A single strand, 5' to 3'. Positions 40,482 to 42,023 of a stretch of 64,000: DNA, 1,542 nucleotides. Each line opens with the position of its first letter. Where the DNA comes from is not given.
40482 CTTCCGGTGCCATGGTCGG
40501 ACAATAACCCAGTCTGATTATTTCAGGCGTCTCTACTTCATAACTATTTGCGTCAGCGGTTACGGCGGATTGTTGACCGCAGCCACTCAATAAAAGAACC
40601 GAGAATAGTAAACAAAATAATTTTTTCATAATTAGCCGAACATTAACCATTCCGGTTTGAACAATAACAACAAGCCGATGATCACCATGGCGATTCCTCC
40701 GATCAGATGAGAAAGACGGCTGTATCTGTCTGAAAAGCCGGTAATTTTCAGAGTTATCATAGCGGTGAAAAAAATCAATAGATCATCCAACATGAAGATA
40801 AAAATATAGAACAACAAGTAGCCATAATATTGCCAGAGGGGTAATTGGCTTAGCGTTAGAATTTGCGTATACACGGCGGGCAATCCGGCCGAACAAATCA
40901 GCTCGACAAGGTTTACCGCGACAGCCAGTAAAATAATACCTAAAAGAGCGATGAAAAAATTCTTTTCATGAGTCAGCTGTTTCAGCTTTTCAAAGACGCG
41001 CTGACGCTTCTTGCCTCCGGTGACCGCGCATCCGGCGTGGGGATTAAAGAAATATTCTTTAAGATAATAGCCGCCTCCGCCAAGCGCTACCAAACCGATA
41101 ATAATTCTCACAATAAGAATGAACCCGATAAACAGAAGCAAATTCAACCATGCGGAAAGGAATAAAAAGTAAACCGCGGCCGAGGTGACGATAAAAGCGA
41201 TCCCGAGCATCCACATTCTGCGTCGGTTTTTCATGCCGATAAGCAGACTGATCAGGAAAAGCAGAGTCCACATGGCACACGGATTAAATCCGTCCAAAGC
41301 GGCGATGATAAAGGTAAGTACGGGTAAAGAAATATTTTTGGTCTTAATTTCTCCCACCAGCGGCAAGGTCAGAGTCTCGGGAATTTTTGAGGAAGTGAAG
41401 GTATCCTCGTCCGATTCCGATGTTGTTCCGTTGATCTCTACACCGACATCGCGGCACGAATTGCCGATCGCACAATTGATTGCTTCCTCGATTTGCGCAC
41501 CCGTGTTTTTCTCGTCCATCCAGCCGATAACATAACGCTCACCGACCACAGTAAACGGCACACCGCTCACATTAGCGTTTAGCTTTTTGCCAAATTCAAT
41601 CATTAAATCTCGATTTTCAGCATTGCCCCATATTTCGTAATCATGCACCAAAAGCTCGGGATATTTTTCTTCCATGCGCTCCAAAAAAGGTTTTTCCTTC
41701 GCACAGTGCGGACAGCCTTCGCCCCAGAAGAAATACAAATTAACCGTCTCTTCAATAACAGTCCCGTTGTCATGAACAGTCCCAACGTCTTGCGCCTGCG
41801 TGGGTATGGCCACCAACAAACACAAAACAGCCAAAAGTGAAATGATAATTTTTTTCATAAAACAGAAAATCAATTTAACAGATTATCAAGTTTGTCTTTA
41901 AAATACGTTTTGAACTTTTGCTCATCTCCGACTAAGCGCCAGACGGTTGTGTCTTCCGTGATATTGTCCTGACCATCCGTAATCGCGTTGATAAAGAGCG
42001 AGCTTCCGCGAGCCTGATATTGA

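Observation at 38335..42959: ArsR-controlled operon: three thioredoxin-fold proteins, two CcdA/DsbD domains and an ArsP-like TPFCSCS permease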

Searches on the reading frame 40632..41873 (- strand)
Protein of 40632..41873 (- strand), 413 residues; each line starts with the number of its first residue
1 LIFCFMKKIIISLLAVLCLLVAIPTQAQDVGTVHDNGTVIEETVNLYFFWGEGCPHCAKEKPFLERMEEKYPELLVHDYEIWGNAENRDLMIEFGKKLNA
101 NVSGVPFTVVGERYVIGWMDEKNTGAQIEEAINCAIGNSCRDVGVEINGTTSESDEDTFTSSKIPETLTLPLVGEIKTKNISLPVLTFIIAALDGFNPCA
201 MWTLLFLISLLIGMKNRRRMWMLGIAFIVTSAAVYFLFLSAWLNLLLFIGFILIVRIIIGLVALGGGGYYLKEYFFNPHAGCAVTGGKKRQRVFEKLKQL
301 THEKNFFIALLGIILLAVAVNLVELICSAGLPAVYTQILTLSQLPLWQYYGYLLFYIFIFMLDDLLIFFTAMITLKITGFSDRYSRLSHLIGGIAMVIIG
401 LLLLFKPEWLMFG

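Call 3: search_protein_families(library=pfam, proteins=[window:40632-41873:-], max_evalue=0.01)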
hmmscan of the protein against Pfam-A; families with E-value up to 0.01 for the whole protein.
window:40632-41873:- (413 aa): 0 families

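Call 4: search_protein_families(library=ncbifam, proteins=[window:40632-41873:-], max_evalue=0.01)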
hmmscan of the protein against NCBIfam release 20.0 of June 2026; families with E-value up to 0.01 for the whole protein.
window:40632-41873:- (413 aa): 1 family
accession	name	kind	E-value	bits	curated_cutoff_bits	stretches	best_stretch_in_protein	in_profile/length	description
TIGR02196.1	GlrX_YruB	hypoth_equivalog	0.002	18.6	88.55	1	51-122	7-68/74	glutaredoxin-like protein, YruB-family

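Call 14: search_solved_structures(query=window:40632-41873:-, max_evalue=1)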
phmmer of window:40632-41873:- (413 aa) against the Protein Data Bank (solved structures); distinct sequences matched with E-value up to 1: 16.
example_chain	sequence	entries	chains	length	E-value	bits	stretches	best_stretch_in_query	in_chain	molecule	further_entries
3ic4_A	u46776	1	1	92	0.021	17.1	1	50-122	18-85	Glutaredoxin (Grx-1)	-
3c71_A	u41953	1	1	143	0.089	15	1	48-70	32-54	Thiol-disulfide oxidoreductase resA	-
6nen_A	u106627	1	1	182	0.1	14.8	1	46-76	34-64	Copper resistance protein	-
6mhh_A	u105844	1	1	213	0.14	14.3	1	46-76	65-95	Metal resistance protein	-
3lgc_A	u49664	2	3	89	0.17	14.1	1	48-123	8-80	Glutaredoxin 1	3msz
4xvw_A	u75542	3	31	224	0.17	14.1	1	46-76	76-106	DsbA-like protein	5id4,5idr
4gxz_A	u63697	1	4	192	0.21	13.7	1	45-76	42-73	Suppression of copper sensitivity protein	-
4nmu_A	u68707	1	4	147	0.27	13.4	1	48-78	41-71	Thiol-disulfide oxidoreductase ResA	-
8t4c_A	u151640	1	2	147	0.28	13.4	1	44-114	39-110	Thioredoxin oxidoreductase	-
8xyw_A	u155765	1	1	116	0.31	13.2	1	46-73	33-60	De novo designed Trx-3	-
3hdc_A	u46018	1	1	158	0.35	13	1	45-73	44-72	Thioredoxin family protein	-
7vu4_A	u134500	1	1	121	0.57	12.3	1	37-99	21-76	de novo design protein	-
2e0q_A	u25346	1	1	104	0.63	12.2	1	44-95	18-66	thioredoxin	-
28db_A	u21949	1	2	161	0.66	12.1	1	44-72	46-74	Redoxin domain protein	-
3ha9_A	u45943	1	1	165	0.81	11.8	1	44-83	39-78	uncharacterized Thioredoxin-like protein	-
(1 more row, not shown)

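Call 17: find_homologous_proteins(query=window:40632-41873:-, max_evalue=0.001)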
Query window:40632-41873:- (413 aa): 6239 proteins with E <= 0.001 among 8000 candidates; the best 120 are listed.
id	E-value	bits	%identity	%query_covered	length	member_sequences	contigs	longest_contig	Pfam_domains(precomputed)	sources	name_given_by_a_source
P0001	1.3e-270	915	100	99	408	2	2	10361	-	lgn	-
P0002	8.1e-228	774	84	99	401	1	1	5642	-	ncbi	-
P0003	1.1e-224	764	83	99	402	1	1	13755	-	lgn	-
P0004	5.4e-222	755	83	99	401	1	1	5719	-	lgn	-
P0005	9.2e-208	708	79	96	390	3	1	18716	-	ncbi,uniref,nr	ncbi:hypothetical protein CO172_01360 [Candidatus Uhrbacteria bacterium CG_4_9_14_3_um_filter_36_7]|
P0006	1.6e-206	704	77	99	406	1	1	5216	-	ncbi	-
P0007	1.1e-204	698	77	99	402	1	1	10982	-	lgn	-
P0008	5.9e-203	693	76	99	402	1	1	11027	-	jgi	jgi:thiol-disulfide isomerase/thioredoxin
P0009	1.5e-200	685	75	99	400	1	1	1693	-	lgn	-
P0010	3.8e-198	677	77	90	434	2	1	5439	-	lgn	-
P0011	1.0e-194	665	77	90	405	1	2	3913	-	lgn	-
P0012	4.5e-194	663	74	91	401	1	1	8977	-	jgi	jgi:glutaredoxin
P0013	5.1e-193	660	75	92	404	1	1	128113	-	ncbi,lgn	-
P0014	3.3e-190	651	71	99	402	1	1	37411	-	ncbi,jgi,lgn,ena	-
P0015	7.7e-190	649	70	99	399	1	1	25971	-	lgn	-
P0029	3.2e-182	624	72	90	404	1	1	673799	PF08534.17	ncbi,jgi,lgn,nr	ncbi:MAG: thioredoxin family protein [Candidatus Gracilibacteria bacterium]|jgi:thiol-disulfide isom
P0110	7.2e-164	564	61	99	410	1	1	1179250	-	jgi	jgi:thiol-disulfide isomerase/thioredoxin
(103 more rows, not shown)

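Call 18: find_encoding_contigs(protein=P0110, flank=8000, max_places=2)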
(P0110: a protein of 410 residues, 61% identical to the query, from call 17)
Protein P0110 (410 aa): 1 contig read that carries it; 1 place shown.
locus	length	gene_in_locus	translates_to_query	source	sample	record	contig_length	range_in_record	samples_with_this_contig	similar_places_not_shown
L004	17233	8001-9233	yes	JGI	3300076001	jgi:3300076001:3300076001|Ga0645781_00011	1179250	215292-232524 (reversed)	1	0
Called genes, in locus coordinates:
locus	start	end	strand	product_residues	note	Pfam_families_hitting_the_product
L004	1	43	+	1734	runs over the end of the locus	-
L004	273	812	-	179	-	PF01458:SUFBD_core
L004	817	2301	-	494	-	PF19295:SufBD_N, PF01458:SUFBD_core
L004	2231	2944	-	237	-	PF02463:SMC_N (weak), PF00005:ABC_tran, PF13304:AAA_21 (faint)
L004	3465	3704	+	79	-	PF13192:Thioredoxin_3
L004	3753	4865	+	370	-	PF03773:ArsP_1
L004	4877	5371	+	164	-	-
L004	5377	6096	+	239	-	PF02683:DsbD_TM, PF13386:DsbD_2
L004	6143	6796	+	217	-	-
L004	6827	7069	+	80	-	PF00462:Glutaredoxin, PF13417:GST_N_3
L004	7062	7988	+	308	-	PF00890:FAD_binding_2 (faint), PF01134:GIDA (faint), PF03486:HI0933_like (faint), PF07992:Pyr_redox_2, PF12831:FAD_oxidored (faint), PF13738:Pyr_redox_3, PF00070:Pyr_redox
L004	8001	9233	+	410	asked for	-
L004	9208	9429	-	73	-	-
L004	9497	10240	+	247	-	-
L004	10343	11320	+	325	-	PF13518:HTH_28 (faint), PF13565:HTH_32 (weak), PF00665:rve, PF13683:rve_3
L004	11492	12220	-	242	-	PF04087:DUF389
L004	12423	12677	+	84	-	PF01541:GIY-YIG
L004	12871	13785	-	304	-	-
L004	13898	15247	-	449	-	PF00239:Resolvase, PF07508:Recombinase, PF13408:Zn_ribbon_recom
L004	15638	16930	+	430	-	PF02195:ParB_N, PF01555:N6_N4_Mtase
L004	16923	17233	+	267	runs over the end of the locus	PF01555:N6_N4_Mtase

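Call 19: find_encoding_contigs(protein=P0029, flank=8000, max_places=2)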
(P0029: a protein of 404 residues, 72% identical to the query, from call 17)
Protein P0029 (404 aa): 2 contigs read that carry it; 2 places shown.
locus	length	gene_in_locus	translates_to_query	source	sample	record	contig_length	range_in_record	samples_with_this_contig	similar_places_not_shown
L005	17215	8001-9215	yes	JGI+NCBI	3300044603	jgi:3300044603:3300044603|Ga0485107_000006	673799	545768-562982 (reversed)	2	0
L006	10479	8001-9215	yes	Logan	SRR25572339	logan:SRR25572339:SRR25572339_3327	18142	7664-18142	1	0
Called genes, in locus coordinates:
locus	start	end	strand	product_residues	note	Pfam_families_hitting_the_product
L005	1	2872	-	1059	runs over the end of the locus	-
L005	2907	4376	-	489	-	-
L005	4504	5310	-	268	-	PF01790:LGT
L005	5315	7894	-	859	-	PF02412:TSP_3 (faint)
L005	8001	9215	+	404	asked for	PF08534:Redoxin (faint)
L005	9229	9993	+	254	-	PF22435:MRM3-like_sub_bind, PF00588:SpoU_methylase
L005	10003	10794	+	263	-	-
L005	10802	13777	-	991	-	PF13385:Laminin_G_3, PF20144:TIG_SUH (faint), PF01833:TIG, PF01471:PG_binding_1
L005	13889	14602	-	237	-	PF20260:PUA_4 (weak), PF04452:Methyltrans_RNA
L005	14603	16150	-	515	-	-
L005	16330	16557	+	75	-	-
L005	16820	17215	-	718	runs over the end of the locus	PF00912:Transgly, PF00905:Transpeptidase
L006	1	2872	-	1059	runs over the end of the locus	-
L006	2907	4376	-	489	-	-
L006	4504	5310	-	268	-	PF01790:LGT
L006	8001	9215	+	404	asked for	PF08534:Redoxin (faint)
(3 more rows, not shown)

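Call 20: find_encoding_contigs(protein=P0005, flank=8000, max_places=2)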
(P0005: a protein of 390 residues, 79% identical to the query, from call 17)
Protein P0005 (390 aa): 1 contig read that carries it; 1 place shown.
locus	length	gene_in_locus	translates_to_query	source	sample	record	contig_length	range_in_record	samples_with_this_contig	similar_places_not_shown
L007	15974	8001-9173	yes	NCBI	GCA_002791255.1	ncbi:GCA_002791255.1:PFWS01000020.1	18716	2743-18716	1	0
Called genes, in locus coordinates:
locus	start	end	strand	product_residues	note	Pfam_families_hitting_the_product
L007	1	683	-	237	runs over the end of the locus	PF11617:Cu-binding_MopE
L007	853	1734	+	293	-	-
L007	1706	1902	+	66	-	PF05066:HARE-HTH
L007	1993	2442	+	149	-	-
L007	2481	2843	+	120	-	PF01641:SelR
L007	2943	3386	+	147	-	PF00892:EamA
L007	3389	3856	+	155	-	PF03073:TspO_MBR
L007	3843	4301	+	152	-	-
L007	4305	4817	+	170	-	-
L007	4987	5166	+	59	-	-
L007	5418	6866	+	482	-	PF07931:CPT, PF13238:AAA_18, PF13671:AAA_33, PF03575:Peptidase_S51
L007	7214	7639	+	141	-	PF10865:DUF2703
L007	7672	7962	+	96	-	PF00085:Thioredoxin, PF13098:Thioredoxin_2 (weak), PF14595:Thioredoxin_9 (weak)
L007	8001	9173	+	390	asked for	-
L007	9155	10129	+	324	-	PF03773:ArsP_1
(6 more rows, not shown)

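Call 30: search_protein_families(library=pfam, proteins=[window:40632-41873:-], max_evalue=10)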
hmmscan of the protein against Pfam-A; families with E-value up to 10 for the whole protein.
window:40632-41873:- (413 aa): 5 families
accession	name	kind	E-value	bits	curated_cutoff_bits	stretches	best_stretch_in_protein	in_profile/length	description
PF00462.30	Glutaredoxin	-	0.041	14.5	22.9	1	50-115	5-60/60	Glutaredoxin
PF01484.22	Col_cuticle_N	-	0.13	12.9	23.5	1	9-35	4-30/50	Nematode cuticle collagen N-terminal domain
PF08534.16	Redoxin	-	0.2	11.9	26.6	1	41-97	28-83/148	Redoxin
PF13728.12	TraF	-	0.4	10.9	23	1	41-71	128-158/224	F plasmid transfer operon protein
PF11992.13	TgpA_N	-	0.66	9.3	30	1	202-361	1-141/333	TgpA N-terminal domain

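Call 38: predict_structure(alignment_id=A1)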
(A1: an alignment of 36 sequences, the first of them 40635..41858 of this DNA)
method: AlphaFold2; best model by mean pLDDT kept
length: 408 residues; sequences in the alignment: 36
mean_pLDDT: 68.5   pTM: 0.42
mean pLDDT of the five models: 68.5, 66.1, 65.8, 63.0, 62.3
residues with pLDDT >= 90: 38; 70-90: 180; 50-70: 118; < 50: 72
segments of 3 or more residues with pLDDT < 50: 17-36, 145-157, 164-171, 265-282, 404-408
pLDDT, mean of each block of 10 residues (from residue 1): 67 53 29 53 90 90 90 89 89 84 91 88 89 77 48 39 46 64 81 69 72 80 80 62 54 60 44 41 60 64 83 81 77 77 79 77 67 52 62 61 46
secondary structure, 60 per line:
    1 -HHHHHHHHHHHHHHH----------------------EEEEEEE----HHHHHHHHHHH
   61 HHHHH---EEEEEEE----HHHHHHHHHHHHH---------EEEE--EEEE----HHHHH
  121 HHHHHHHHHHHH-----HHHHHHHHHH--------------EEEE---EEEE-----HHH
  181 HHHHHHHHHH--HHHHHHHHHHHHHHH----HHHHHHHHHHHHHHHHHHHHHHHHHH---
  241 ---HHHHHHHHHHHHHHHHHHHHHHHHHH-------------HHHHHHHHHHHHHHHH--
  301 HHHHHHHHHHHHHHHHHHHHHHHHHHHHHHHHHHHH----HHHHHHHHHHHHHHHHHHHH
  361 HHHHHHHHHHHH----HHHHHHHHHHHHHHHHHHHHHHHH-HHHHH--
elements in order: H2-16 E39-45 H50-65 E69-75 H80-92 E102-105 E108-111 H116-132 H138-147 E162-165 E169-172 H178-190 H193-207 H212-237 H244-269 H283-298 H301-336 H341-372 H377-400 H402-406

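Call 40: search_solved_structures(query=A1, max_evalue=10)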
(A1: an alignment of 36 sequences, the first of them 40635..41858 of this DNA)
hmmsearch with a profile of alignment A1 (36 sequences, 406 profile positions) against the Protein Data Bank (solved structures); distinct sequences matched with E-value up to 10: 53.
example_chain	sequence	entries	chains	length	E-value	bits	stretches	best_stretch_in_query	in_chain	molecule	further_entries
3hz8_A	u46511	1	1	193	0.00034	23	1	23-73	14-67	Thiol:disulfide interchange protein DsbA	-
3dvw_A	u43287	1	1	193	0.0022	20.3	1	23-73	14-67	Thiol:disulfide interchange protein DsbA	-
8t4c_A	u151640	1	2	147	0.0026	20.1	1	27-105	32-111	Thioredoxin oxidoreductase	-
3a3t_A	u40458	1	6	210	0.003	19.9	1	23-73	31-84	Thiol:disulfide interchange protein DsbA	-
8xyw_A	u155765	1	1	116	0.0049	19.2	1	27-71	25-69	De novo designed Trx-3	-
6nen_A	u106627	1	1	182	0.0073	18.6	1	30-66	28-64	Copper resistance protein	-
3ha9_A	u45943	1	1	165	0.0089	18.3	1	30-78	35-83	uncharacterized Thioredoxin-like protein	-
6mhh_A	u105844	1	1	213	0.009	18.3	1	29-66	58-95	Metal resistance protein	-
4xvw_A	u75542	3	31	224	0.013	17.8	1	30-66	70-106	DsbA-like protein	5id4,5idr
3c71_A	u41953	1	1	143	0.013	17.7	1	37-73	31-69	Thiol-disulfide oxidoreductase resA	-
2l6c_A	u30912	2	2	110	0.014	17.7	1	35-70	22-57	Thioredoxin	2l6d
3erw_A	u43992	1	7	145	0.015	17.6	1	17-87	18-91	Sporulation thiol-disulfide oxidoreductase A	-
3ic4_A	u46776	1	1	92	0.017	17.3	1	40-112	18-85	Glutaredoxin (Grx-1)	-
4gxz_A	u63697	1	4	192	0.018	17.3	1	30-66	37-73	Suppression of copper sensitivity protein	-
4nmu_A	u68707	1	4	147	0.029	16.6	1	37-67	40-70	Thiol-disulfide oxidoreductase ResA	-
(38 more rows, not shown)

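Call 45: fold_search(model_id=the predicted structure, library=pdb)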
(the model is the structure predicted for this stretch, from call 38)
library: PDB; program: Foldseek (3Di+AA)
matches with E <= 10: 717; with E <= 0.001: 0
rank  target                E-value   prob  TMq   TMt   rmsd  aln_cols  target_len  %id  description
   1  2e0q                  1.1e-03  1.00  0.19  0.69   2.3       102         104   24  Crystal structure of K53E thioredoxin from Sulfolobus tokodaii strain7 (released 2007-10-02)
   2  3gnj_D                1.9e-03  1.00  0.18  0.60   3.0        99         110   19  The crystal structure of a thioredoxin-related protein from Desulfitobacterium hafniense DCB (released 2009-05-12)
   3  6esx_B                2.1e-03  1.00  0.19  0.62   3.0       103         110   18  Caulobacter crescentus Trx1 (released 2018-01-31)
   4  6ibl_B                2.4e-03  0.87  0.18  0.19  20.1       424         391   12  ACTIVATED TURKEY BETA1 ADRENOCEPTOR WITH BOUND AGONIST FORMOTEROL AND NANOBODY Nb80 (released 2019-01-09)
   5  6ibl_A                2.4e-03  0.87  0.19  0.19  20.1       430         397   12  ACTIVATED TURKEY BETA1 ADRENOCEPTOR WITH BOUND AGONIST FORMOTEROL AND NANOBODY Nb80 (released 2019-01-09)
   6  3hhv                  3.0e-03  1.00  0.18  0.61   2.9        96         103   16  The crystal structure of the Thioredoxin A2 from Sulfolobus solfataricus (released 2009-10-27)
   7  7vu4                  3.7e-03  1.00  0.18  0.58   3.5       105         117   22  de novo design based on 1r26 (released 2022-06-08)
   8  1uvz_D                3.9e-03  1.00  0.19  0.63   2.5        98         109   23  structure of human thioredoxin 2 (released 2005-06-16)
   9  2cvk                  3.9e-03  1.00  0.18  0.63   2.6        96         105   23  Crystal Structure of Thermus thermophilus Thioredoxin (released 2005-12-04)
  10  7vqv                  4.3e-03  1.00  0.18  0.58   3.4       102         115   22  de novo design based on 1r26 (released 2022-06-08)
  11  3gnj_B                4.3e-03  1.00  0.18  0.59   2.9        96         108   19  The crystal structure of a thioredoxin-related protein from Desulfitobacterium hafniense DCB (released 2009-05-12)
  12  2yzu                  4.5e-03  1.00  0.18  0.64   2.5        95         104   22  Crystal structure of oxidized thioredoxin from Thermus thermophilus HB8 (released 2007-11-06)
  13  2l57_MODEL_1_A        4.5e-03  1.00  0.18  0.48   3.6        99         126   19  Solution Structure of an Uncharacterized Thioredoin-like Protein from Clostridium perfringens (released 2010-11-17)
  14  2bto_T                4.8e-03  1.00  0.18  0.62   2.5        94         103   19  Structure of BtubA from Prosthecobacter dejongeii (released 2005-06-23)
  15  2tir                  5.0e-03  1.00  0.18  0.61   2.5        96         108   19  CRYSTAL STRUCTURE ANALYSIS OF A MUTANT ESCHERICHIA COLI THIOREDOXIN IN WHICH LYSINE 36 IS REPLACED BY GLUTAMIC ACID (released 1993-10-31)
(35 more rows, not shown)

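Call 69: find_related_loci(query=window:40635-41858:-, collection=metagenome_contigs, flank=7000)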
Query window:40635-41858:- (408 aa) in metagenome_contigs; peptide patterns used: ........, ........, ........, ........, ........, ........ (x = any residue, [..] = any of these).
600 stretches matched a pattern (row limit reached: there are more); 589 encode a relative of the query (tblastn E <= 1e-3); the best 80 are kept; 80 distinct loci.
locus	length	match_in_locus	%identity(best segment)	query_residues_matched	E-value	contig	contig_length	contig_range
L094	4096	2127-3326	69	1-406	0e+0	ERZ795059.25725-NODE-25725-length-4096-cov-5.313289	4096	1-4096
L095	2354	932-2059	69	37-408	0e+0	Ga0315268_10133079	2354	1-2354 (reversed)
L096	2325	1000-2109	72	36-408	0e+0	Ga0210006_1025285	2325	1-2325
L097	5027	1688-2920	61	3-408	3e-166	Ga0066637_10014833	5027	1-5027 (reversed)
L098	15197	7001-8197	58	1-408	7e-162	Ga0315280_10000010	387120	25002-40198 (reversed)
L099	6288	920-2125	61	2-407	1e-162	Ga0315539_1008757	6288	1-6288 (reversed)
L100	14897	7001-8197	57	1-408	4e-160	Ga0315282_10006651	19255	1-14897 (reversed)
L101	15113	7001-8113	62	37-408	4e-160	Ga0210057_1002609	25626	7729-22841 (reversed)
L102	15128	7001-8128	63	39-408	2e-158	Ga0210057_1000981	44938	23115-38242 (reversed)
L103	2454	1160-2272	59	37-408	4e-167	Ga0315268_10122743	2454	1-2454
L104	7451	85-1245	63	28-408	1e-154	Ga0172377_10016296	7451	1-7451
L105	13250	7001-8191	57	6-408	9e-152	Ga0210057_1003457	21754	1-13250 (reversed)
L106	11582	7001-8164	58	1-408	9e-147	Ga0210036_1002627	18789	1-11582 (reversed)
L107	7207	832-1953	61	34-408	1e-146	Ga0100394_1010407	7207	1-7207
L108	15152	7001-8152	58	31-408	6e-146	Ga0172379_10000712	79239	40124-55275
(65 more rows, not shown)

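Call 102: search_protein_families(library=pfam, proteins=[L004:6143-6796:+, L004:4877-5371:+], max_evalue=0.01)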
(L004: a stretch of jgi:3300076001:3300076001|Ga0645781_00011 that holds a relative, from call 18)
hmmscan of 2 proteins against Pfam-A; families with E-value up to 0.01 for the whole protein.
L004:6143-6796:+ (217 aa): 0 families

L004:4877-5371:+ (164 aa): 0 families
